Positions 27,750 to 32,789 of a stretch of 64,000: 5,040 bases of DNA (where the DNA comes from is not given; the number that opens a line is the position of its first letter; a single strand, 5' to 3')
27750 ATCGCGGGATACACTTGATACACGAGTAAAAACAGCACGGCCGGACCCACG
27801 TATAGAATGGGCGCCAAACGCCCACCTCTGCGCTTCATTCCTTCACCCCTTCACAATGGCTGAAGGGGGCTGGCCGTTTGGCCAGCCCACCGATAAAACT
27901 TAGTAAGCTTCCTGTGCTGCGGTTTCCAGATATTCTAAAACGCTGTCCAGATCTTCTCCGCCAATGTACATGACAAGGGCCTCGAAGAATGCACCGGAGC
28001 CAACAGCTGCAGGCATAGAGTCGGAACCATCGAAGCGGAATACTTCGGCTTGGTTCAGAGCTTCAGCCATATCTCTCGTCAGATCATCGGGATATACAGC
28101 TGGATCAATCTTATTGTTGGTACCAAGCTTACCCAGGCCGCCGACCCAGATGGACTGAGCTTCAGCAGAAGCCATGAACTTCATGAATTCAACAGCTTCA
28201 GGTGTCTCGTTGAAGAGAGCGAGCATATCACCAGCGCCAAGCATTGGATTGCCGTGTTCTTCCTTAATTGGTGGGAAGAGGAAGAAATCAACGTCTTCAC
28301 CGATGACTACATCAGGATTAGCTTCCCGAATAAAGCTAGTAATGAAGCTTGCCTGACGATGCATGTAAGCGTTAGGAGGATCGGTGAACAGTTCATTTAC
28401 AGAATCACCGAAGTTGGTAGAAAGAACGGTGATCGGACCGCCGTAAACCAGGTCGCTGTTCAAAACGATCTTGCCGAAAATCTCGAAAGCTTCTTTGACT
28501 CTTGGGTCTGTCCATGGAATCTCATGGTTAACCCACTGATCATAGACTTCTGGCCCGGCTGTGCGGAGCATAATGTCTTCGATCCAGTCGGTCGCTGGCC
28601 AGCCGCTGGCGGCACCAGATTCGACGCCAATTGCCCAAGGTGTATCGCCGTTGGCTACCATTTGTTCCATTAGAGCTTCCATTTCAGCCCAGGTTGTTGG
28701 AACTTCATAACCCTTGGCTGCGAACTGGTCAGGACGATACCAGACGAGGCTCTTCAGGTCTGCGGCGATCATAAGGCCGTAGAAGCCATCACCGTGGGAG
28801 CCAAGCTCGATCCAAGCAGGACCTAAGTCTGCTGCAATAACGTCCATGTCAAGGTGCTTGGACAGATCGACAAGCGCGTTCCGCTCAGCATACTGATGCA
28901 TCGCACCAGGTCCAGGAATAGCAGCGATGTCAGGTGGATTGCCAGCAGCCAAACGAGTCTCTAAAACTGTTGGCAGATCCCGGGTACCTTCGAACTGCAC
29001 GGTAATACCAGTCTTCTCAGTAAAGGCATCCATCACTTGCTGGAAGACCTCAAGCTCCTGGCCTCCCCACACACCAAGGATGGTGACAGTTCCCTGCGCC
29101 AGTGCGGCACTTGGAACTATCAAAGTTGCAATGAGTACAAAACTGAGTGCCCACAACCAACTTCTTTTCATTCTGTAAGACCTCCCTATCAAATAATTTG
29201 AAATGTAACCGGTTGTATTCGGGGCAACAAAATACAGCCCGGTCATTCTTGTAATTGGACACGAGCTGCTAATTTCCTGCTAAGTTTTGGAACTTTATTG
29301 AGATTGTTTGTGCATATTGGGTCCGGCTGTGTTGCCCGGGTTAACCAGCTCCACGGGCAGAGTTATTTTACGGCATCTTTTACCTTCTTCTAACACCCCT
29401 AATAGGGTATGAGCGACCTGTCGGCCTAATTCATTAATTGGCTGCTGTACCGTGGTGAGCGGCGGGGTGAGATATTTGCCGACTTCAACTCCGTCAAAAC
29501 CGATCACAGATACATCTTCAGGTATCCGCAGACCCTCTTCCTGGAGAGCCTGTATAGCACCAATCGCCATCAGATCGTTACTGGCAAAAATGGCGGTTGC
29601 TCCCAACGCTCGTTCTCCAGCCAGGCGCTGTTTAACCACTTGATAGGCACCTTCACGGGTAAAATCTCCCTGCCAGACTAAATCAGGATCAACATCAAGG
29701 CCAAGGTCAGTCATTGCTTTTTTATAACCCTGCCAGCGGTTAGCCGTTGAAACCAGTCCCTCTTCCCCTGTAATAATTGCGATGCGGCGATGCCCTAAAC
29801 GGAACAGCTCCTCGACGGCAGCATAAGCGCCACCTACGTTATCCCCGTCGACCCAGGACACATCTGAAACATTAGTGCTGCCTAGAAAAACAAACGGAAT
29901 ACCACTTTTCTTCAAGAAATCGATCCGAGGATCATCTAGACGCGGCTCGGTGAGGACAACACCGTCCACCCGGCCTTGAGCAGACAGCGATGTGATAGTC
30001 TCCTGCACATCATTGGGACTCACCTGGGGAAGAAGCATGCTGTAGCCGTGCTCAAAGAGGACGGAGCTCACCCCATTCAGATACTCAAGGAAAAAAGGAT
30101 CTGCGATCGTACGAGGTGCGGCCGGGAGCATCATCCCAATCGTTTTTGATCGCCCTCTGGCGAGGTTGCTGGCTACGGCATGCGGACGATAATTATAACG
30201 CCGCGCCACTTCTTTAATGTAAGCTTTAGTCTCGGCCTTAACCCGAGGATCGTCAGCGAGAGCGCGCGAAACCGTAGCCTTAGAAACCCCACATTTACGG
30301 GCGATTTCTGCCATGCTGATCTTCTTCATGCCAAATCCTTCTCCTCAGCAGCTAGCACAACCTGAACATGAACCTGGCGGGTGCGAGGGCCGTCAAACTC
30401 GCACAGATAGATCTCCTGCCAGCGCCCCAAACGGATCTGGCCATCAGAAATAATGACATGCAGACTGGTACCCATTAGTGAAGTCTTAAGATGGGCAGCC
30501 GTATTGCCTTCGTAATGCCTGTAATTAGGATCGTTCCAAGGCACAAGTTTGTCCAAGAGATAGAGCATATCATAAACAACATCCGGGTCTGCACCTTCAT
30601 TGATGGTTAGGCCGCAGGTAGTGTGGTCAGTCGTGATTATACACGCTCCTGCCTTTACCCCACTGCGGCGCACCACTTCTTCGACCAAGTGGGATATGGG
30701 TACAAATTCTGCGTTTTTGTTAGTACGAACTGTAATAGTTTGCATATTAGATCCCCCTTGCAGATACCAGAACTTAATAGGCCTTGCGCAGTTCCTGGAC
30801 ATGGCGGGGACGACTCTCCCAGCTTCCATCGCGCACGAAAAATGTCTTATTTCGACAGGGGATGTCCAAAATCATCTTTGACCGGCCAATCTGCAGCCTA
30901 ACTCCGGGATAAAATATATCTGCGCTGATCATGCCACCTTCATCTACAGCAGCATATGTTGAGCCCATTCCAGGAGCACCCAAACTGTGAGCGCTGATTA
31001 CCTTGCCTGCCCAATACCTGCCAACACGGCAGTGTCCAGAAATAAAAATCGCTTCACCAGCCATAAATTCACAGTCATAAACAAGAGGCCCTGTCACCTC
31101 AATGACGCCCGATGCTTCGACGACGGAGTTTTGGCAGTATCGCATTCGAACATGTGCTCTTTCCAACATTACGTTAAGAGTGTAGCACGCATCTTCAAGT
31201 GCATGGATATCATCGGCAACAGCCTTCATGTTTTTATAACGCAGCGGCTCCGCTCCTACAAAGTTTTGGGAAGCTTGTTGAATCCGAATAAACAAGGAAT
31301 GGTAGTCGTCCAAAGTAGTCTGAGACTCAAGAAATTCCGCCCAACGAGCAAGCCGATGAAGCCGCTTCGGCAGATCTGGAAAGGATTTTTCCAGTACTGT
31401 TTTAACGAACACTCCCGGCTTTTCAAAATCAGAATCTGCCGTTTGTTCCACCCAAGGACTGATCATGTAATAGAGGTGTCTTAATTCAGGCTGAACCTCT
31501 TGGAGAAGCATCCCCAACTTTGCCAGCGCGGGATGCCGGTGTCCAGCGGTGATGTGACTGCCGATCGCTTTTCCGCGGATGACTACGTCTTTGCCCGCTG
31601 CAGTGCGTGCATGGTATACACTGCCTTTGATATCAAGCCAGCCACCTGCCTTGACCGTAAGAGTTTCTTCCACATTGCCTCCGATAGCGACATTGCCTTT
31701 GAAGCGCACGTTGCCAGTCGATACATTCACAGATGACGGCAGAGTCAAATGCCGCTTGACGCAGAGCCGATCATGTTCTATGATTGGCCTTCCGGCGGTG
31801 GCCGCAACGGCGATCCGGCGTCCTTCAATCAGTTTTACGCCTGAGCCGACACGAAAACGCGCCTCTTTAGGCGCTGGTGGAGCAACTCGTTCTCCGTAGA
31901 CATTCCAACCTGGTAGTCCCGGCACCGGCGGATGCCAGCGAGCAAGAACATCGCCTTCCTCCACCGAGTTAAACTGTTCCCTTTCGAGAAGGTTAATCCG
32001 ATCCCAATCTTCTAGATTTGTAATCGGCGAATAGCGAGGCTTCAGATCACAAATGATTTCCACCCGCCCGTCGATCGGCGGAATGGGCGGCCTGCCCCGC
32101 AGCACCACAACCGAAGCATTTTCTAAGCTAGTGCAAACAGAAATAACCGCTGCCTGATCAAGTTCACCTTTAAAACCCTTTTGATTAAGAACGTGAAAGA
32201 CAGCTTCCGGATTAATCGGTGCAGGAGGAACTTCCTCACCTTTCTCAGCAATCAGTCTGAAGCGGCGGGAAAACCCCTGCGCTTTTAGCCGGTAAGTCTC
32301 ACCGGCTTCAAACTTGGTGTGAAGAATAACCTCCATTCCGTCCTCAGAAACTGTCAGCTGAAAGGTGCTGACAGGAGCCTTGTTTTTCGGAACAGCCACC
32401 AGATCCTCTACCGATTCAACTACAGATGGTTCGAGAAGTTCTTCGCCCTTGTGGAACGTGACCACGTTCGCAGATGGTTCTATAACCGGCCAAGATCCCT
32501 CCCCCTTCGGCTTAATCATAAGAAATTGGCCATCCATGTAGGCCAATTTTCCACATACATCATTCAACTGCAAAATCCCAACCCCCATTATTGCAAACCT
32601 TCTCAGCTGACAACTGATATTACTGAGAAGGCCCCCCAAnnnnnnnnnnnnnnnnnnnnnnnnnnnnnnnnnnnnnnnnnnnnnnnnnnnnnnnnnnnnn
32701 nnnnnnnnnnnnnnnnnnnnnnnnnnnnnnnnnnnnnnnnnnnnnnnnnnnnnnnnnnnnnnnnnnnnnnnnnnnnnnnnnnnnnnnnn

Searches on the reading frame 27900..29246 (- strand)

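Call 55: search_protein_families(library=pfam, proteins=[window:27900-29246:-], max_evalue=0.00001)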
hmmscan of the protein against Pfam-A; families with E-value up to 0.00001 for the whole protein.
window:27900-29246:- (448 aa): 2 families
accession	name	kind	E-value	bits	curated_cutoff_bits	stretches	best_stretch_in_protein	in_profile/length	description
PF01547.30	SBP_bac_1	-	1.9e-27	97.5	26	1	63-364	3-306/307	Bacterial extracellular solute-binding protein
PF13416.11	SBP_bac_8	-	2.2e-21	77.4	27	1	70-382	1-267/279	Bacterial extracellular solute-binding protein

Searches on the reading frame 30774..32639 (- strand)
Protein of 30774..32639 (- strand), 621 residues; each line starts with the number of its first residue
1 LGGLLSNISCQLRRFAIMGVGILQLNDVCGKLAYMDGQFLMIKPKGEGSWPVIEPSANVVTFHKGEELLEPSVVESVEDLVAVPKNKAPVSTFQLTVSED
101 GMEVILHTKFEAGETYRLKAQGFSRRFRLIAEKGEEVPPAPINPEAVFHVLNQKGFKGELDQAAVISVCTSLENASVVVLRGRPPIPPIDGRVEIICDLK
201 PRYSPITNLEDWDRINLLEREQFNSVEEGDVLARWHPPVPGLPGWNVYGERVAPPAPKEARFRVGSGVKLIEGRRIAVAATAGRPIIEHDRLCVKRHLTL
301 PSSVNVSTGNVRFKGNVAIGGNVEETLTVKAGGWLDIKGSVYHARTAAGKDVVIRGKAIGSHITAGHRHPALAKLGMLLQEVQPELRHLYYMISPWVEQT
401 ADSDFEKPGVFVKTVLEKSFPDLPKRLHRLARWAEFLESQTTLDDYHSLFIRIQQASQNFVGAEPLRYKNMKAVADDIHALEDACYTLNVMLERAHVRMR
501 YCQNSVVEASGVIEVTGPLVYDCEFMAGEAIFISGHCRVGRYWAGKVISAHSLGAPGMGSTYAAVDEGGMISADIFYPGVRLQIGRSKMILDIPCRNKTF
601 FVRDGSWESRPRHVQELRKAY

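Call 55: search_protein_families(library=pfam, proteins=[window:30774-32639:-], max_evalue=0.00001)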
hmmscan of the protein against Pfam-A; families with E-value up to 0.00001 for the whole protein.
window:30774-32639:- (621 aa): 2 families
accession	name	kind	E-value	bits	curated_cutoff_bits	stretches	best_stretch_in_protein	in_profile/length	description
PF20250.3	FapA_N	-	9.8e-28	97.1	27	1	94-288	2-176/178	Flagellar Assembly Protein A N-terminal region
PF03961.19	FapA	-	4.6e-23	82.6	31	1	297-367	2-75/272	Flagellar Assembly Protein A beta solenoid domain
